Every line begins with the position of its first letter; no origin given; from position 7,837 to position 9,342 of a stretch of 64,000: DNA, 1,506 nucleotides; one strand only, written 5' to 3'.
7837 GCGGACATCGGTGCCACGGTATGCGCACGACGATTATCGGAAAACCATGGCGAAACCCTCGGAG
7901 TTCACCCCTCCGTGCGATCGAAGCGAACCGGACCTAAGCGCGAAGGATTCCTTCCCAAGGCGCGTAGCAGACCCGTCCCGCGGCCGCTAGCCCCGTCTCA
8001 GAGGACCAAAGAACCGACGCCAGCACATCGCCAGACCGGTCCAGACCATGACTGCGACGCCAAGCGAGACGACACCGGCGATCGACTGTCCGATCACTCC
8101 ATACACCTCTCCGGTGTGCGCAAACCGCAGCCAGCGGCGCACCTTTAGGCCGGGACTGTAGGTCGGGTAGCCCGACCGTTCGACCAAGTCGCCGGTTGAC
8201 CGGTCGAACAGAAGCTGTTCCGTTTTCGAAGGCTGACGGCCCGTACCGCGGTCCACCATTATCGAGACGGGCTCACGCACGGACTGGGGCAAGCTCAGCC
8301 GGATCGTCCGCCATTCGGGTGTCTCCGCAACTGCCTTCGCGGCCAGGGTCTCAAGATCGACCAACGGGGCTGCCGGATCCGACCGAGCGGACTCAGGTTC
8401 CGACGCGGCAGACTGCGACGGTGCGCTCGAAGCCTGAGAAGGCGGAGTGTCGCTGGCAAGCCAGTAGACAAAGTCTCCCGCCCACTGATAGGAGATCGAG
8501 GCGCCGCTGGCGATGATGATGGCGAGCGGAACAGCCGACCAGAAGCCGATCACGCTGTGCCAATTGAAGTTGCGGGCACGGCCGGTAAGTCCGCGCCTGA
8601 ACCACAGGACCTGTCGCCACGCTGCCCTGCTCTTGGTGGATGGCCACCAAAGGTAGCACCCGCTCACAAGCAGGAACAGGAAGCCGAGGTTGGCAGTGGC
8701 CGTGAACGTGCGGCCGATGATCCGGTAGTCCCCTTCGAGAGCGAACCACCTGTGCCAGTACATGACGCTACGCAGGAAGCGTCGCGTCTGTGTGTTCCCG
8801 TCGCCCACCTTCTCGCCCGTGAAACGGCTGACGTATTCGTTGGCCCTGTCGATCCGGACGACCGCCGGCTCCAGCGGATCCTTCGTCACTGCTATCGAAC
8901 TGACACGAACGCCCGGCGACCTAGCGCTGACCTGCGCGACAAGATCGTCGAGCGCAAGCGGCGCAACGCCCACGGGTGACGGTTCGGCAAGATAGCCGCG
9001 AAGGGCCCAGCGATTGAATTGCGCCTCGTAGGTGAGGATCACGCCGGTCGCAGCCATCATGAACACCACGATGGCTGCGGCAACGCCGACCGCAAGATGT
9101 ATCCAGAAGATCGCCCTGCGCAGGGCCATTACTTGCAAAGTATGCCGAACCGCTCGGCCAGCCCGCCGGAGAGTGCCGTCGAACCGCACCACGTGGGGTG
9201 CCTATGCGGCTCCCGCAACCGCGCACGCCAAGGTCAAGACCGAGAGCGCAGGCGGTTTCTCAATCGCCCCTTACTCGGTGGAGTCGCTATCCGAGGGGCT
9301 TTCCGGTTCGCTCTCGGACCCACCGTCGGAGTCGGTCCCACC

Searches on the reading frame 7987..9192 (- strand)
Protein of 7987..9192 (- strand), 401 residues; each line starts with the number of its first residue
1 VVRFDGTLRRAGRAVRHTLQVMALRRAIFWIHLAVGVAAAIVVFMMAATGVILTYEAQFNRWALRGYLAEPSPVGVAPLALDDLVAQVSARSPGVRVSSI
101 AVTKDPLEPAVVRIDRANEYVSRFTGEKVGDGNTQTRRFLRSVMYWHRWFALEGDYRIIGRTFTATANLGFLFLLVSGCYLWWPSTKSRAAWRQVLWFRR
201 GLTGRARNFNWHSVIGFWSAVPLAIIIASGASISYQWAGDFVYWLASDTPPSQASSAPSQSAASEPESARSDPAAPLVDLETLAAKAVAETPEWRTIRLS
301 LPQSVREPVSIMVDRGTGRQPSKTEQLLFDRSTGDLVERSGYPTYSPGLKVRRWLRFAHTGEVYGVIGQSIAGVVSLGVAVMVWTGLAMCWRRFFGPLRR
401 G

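Call 41: search_protein_families(library=pfam, proteins=[window:7987-9192:-], max_evalue=0.01)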
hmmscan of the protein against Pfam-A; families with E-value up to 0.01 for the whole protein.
window:7987-9192:- (401 aa): 1 family
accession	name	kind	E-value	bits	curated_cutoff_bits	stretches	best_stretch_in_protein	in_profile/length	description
PF03929.21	PepSY_TM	-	2.2e-47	162.7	28.8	1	29-393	1-295/295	PepSY-associated TM region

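Call 71: list_cluster_members(proteins=[P0001, P0002, window:7987-9192:-, window:26361-29051:+])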
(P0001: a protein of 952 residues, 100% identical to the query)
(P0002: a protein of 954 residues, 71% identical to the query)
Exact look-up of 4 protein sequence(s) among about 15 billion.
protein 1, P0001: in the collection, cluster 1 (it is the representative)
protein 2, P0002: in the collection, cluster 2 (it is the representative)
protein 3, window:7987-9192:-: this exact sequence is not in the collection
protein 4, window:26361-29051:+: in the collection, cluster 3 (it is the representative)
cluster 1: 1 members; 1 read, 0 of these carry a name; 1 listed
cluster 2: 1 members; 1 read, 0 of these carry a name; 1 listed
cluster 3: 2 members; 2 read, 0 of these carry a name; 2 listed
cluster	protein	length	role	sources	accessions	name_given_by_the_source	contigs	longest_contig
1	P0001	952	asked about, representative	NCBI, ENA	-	-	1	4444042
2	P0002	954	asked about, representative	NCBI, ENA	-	-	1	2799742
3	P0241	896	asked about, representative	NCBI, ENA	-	-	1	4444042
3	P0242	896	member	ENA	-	-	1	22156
